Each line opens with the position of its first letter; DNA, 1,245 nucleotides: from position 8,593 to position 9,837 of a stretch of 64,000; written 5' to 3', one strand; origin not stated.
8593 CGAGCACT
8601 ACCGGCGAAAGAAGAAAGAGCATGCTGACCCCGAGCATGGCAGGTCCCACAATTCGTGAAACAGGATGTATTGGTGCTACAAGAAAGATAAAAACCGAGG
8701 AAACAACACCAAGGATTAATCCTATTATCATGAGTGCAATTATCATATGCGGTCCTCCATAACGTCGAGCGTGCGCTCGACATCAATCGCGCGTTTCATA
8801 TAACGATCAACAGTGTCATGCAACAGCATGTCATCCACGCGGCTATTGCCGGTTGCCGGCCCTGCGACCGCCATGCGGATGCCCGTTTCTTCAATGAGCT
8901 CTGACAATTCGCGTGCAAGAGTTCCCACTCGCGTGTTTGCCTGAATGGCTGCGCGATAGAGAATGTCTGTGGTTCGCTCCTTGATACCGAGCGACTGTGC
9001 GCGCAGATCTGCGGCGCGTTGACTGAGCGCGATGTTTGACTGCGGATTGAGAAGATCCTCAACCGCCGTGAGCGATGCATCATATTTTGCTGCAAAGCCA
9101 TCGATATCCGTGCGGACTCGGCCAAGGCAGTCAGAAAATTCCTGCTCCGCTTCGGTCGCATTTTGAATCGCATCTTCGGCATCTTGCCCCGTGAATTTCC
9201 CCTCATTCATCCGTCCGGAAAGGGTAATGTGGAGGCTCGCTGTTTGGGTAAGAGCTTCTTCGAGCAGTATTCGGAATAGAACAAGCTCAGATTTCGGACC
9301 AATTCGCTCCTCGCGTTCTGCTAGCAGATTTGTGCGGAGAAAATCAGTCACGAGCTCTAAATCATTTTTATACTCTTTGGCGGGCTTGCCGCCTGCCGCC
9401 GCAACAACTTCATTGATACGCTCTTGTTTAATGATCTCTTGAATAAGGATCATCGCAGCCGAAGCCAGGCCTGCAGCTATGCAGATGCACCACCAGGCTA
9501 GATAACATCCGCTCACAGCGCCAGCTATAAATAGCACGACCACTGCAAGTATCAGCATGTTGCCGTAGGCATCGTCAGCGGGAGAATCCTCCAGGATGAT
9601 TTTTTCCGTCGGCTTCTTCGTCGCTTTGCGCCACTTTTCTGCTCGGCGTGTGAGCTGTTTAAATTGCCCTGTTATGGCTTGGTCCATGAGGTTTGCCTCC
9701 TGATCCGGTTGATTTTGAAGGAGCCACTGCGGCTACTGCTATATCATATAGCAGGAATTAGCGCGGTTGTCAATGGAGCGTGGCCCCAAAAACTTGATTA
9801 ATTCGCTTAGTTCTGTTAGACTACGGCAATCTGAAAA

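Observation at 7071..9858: Higher-GC block next to tRNA-Glu: transglutaminase-like protease plus a two-gene membrane-protein operon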

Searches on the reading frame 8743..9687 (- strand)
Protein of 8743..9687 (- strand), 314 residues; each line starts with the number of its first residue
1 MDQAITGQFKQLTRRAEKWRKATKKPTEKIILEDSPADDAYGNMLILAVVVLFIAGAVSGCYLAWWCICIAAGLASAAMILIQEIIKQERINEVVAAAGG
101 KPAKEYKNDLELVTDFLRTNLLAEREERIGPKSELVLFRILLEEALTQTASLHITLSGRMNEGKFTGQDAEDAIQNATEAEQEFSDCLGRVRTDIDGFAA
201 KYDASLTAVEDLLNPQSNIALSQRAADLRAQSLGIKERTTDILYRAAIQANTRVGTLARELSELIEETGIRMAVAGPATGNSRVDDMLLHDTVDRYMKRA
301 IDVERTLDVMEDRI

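Call 4: search_protein_families(library=pfam, proteins=[window:8743-9687:-], max_evalue=1)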
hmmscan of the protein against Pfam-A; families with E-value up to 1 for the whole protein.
window:8743-9687:- (314 aa): 1 family
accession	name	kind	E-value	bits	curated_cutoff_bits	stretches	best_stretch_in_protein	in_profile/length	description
PF06912.16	DUF1275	-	0.0075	16.6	25.4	1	5-80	131-192/193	Protein of unknown function (DUF1275)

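Call 5: search_protein_families(library=ncbifam, proteins=[window:8743-9687:-], max_evalue=1)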
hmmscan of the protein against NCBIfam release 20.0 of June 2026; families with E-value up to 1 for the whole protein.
window:8743-9687:- (314 aa): 0 families

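Call 18: find_homologous_proteins(query=window:8743-9687:-)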
Query window:8743-9687:- (314 aa): 2 proteins with E <= 0.001 among 8000 candidates.
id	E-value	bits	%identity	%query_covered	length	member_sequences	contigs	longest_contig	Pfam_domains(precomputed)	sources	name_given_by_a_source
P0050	1.2e-197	673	100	100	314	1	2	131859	-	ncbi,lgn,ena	-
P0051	5.7e-187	638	95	100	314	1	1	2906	-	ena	-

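Call 21: find_encoding_contigs(protein=P0051, flank=5000, max_places=3)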
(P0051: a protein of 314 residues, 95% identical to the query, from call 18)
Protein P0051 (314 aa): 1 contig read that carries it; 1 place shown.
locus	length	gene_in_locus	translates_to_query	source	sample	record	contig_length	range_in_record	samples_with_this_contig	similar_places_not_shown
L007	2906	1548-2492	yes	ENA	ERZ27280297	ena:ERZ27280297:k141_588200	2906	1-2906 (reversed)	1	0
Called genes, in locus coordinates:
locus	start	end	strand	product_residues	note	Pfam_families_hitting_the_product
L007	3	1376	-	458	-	?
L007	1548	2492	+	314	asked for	-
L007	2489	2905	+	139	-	?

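Call 40: search_protein_families(library=padloc, proteins=[window:8743-9687:-], max_evalue=1)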
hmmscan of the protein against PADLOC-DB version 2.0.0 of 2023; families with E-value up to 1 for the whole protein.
window:8743-9687:- (314 aa): 0 families

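Call 41: search_protein_families(library=phrogs, proteins=[window:8743-9687:-], max_evalue=1)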
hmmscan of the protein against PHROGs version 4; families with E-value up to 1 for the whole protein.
window:8743-9687:- (314 aa): 1 family
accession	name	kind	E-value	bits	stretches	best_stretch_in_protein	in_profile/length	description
phrog_31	-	tail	0.19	10.3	1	15-89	149-226/1565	central tail fiber J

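Call 42: search_solved_structures(query=window:8743-9687:-, max_evalue=10)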
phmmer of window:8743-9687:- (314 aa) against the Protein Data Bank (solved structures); distinct sequences matched with E-value up to 10: 6.
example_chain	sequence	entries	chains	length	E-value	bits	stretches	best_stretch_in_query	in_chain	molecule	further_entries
8fck_A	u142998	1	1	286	0.3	13.7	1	128-247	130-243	HAUS augmin-like complex subunit 1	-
8at2_B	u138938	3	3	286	0.31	13.6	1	128-247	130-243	HAUS augmin-like complex subunit 1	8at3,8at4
1kjw_A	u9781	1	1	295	0.44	13.1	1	164-217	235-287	POSTSYNAPTIC DENSITY PROTEIN 95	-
1jxm_A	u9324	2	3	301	0.46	13.1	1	164-217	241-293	POSTSYNAPTIC DENSITY PROTEIN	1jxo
5ypr_A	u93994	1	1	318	0.72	12.5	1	164-215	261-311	Disks large homolog 4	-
2xkx_A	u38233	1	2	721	1.5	11.4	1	164-216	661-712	DISKS LARGE HOMOLOG 4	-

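Call 56: search_protein_representatives(protein=window:8743-9687:-)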
Query: 314 residues. Proteins with E-value up to 0.001 (for the whole library): 6; up to 1e-10: 2; up to 1e-30: 1. The best 6 are listed.
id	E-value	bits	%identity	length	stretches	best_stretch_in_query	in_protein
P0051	1.8e-187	637.8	95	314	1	1-314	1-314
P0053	4.2e-12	62.5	23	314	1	7-300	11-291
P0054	2.2e-10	56.9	25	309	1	101-301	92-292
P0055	2.6e-10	56.6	26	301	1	6-308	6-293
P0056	4.1e-09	52.7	35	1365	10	137-170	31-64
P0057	1.3e-06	44.5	35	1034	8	158-208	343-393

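Call 58: find_encoding_contigs(protein=P0053, flank=6000, max_places=3)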
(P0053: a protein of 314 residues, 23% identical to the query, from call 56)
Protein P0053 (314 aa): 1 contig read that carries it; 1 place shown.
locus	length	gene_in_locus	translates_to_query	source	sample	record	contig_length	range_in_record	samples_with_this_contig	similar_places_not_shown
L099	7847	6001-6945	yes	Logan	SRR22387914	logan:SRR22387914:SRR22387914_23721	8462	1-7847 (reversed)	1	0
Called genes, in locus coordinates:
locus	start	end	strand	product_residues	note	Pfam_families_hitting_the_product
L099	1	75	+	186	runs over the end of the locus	PF00300:His_Phos_1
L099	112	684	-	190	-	PF01694:Rhomboid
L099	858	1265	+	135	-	PF07681:DoxX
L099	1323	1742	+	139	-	PF07681:DoxX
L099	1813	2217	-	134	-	-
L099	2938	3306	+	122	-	PF02482:Ribosomal_S30AE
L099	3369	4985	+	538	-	PF03023:MurJ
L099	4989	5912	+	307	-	PF03741:TerC, PF04332:DUF475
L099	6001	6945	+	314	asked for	-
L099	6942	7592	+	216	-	-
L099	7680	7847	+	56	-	?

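Call 59: find_encoding_contigs(protein=P0054, flank=6000, max_places=3)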
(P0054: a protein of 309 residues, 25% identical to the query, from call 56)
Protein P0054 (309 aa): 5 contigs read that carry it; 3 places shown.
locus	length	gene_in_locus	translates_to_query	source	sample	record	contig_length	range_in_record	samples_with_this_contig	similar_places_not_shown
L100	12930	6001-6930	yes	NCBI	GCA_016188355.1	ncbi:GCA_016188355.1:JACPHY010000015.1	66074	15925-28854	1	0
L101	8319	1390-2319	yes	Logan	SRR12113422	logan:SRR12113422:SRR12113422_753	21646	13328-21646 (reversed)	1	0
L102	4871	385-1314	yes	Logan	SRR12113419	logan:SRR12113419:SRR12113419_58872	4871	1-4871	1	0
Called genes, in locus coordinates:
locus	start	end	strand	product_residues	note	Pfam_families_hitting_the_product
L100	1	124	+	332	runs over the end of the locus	PF00579:tRNA-synt_1b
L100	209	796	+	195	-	-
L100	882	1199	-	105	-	-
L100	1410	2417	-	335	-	PF00383:dCMP_cyt_deam_1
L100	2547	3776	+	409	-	PF05496:RuvB_N, PF13191:AAA_16 (weak), PF13604:AAA_30 (weak), PF00004:AAA, PF07728:AAA_5 (weak), PF13173:AAA_14 (weak), PF16193:AAA_assoc_2, PF12002:MgsA_C, +1 more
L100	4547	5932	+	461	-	PF13727:CoA_binding_3 (faint), PF02397:Bac_transf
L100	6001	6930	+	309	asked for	-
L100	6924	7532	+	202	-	-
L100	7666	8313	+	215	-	-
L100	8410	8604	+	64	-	-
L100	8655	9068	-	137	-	PF00293:NUDIX, PF14815:NUDIX_4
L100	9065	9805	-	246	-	PF01435:Peptidase_M48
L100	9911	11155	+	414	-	PF10092:DUF2330 (weak)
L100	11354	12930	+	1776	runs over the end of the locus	PF01833:TIG (faint), PF21226:MalQ_N (faint)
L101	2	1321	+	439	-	?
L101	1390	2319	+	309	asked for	-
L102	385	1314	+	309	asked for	-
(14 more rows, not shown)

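Call 60: find_encoding_contigs(protein=P0055, flank=6000, max_places=3)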
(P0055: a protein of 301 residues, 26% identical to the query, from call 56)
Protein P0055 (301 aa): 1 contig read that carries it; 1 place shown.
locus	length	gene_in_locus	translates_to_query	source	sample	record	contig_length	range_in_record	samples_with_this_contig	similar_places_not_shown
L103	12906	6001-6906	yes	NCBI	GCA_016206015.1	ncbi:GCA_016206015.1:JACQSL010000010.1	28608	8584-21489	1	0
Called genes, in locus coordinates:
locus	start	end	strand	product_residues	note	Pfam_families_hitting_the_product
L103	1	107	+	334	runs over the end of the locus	PF00579:tRNA-synt_1b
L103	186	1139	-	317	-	-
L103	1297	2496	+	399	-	PF05496:RuvB_N, PF00158:Sigma54_activat (faint), PF13191:AAA_16 (weak), PF13173:AAA_14 (weak), PF00004:AAA, PF07728:AAA_5, PF16193:AAA_assoc_2, PF12002:MgsA_C, +2 more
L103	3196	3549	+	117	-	-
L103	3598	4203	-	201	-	PF05995:CDO_I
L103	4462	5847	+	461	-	PF13727:CoA_binding_3 (weak), PF02397:Bac_transf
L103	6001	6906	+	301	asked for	-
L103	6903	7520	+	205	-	-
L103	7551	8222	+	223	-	-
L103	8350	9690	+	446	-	PF20030:bpMoxR, PF07726:AAA_3 (faint), PF07728:AAA_5, PF17868:AAA_lid_8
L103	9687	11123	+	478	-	PF05762:VWA_CoxE, PF13519:VWA_2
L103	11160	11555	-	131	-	PF00293:NUDIX, PF14815:NUDIX_4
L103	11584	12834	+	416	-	PF10092:DUF2330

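Call 66: search_solved_structures(query=A4, max_evalue=10)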
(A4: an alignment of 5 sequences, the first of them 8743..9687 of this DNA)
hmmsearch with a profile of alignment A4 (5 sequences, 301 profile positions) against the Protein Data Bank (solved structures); distinct sequences matched with E-value up to 10: 12.
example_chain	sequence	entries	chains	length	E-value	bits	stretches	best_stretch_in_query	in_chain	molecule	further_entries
6e2j_A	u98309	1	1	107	0.0056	18.9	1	97-195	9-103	Keratin, type II cytoskeletal 1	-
6ec0_A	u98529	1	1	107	0.021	17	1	102-195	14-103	Keratin 1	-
3tnu_B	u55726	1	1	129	0.071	15.2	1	140-238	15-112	Keratin, type II cytoskeletal 5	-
9cuy_c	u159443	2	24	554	0.12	14.5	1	129-199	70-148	Short tail fiber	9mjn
4zry_B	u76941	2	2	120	0.19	13.8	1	121-182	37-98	Keratin, type II cytoskeletal 1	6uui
8fck_A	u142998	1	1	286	0.43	12.7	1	118-248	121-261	HAUS augmin-like complex subunit 1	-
6ne2_B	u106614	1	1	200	0.65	12.1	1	183-237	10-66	Designed repeat protein binder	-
6gao_A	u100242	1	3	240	0.67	12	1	102-201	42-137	Outer capsid protein sigma-1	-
9hx4_F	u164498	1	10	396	0.84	11.7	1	146-250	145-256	Apolipoprotein A-IV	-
6w9z_A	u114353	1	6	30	2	10.5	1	43-64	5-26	De novo designed receptor transmembrane domain ProMP C2.1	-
3s84_A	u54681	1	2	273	3.3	9.8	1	159-250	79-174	Apolipoprotein A-IV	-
2i88_A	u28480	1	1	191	4.1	9.4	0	31-70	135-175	Colicin-E1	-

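Call 68: search_protein_families(library=pfam, proteins=[P0053, P0054, P0055, L099:6942-7592:+, L100:6924-7532:+, L103:6903-7520:+, L100:7666-8313:+], max_evalue=0.1)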
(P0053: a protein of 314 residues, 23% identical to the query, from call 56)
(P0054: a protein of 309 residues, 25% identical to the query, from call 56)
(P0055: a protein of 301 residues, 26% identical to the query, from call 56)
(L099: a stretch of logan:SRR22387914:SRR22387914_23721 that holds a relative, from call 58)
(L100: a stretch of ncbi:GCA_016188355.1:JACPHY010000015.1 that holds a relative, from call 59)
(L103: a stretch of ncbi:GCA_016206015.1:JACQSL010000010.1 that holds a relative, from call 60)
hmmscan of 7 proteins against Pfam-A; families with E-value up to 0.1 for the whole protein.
P0053 (314 aa): 1 family
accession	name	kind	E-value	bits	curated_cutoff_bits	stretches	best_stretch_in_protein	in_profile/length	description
PF02912.23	Phe_tRNA-synt_N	-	0.093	13.1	22.3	0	112-139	6-33/69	Aminoacyl tRNA synthetase class II, N-terminal domain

P0054 (309 aa): 3 families
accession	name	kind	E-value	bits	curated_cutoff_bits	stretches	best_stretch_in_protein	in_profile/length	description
PF18625.7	EspB_PE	-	0.0063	17.4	29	0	141-186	4-49/77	ESX-1 secreted protein B PE domain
PF16526.10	CLZ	-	0.011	16.6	26.7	1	113-152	27-66/71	C-terminal leucine zipper domain of cyclic nucleotide-gated channels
PF04102.17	SlyX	-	0.078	14.1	30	0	100-147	7-54/67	SlyX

P0055 (301 aa): 0 families

L099:6942-7592:+ (216 aa): 0 families

L100:6924-7532:+ (202 aa): 0 families

L103:6903-7520:+ (205 aa): 0 families

L100:7666-8313:+ (215 aa): 0 families

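Call 82: predict_structure(alignment_id=A4)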
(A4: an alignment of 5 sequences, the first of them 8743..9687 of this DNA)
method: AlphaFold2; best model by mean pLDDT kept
length: 314 residues; sequences in the alignment: 5
mean_pLDDT: 67.3   pTM: 0.52
mean pLDDT of the five models: 67.3, 60.7, 57.2, 56.6, 53.1
residues with pLDDT >= 90: 0; 70-90: 130; 50-70: 161; < 50: 23
segments of 3 or more residues with pLDDT < 50: 1-5, 32-40, 309-314
pLDDT, mean of each block of 10 residues (from residue 1): 52 64 55 47 56 57 58 56 57 55 58 75 83 82 81 80 73 82 86 86 81 62 69 71 70 69 65 64 74 71 57 42
secondary structure, 60 per line:
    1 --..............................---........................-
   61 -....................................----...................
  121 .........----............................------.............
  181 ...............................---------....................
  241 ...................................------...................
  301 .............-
elements in order: H3-32 H36-59 H62-97 H102-129 H134-161 H168-211 H221-275 H282-313

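Call 93: search_dna_similar(query=window:8743-9687:-, collection=phages, mode=protein, max_evalue=0.001, max_rows=5)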
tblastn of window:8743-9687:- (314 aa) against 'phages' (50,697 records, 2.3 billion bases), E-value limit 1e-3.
No match.

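Call 94: search_dna_similar(query=window:8743-9687:-, collection=plasmids, mode=protein, max_evalue=0.001, max_rows=5)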
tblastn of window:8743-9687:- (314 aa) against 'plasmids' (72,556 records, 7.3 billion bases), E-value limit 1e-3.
No match.

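Call 100: find_related_loci(query=A4, collection=viral_contigs, flank=8000)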
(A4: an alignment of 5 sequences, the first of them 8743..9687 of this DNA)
Query A4 (314 aa) in viral_contigs; peptide patterns used: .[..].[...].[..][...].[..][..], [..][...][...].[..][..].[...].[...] (x = any residue, [..] = any of these).
15 stretches matched a pattern, but none encodes a relative of the query by tblastn (E <= 1e-3).
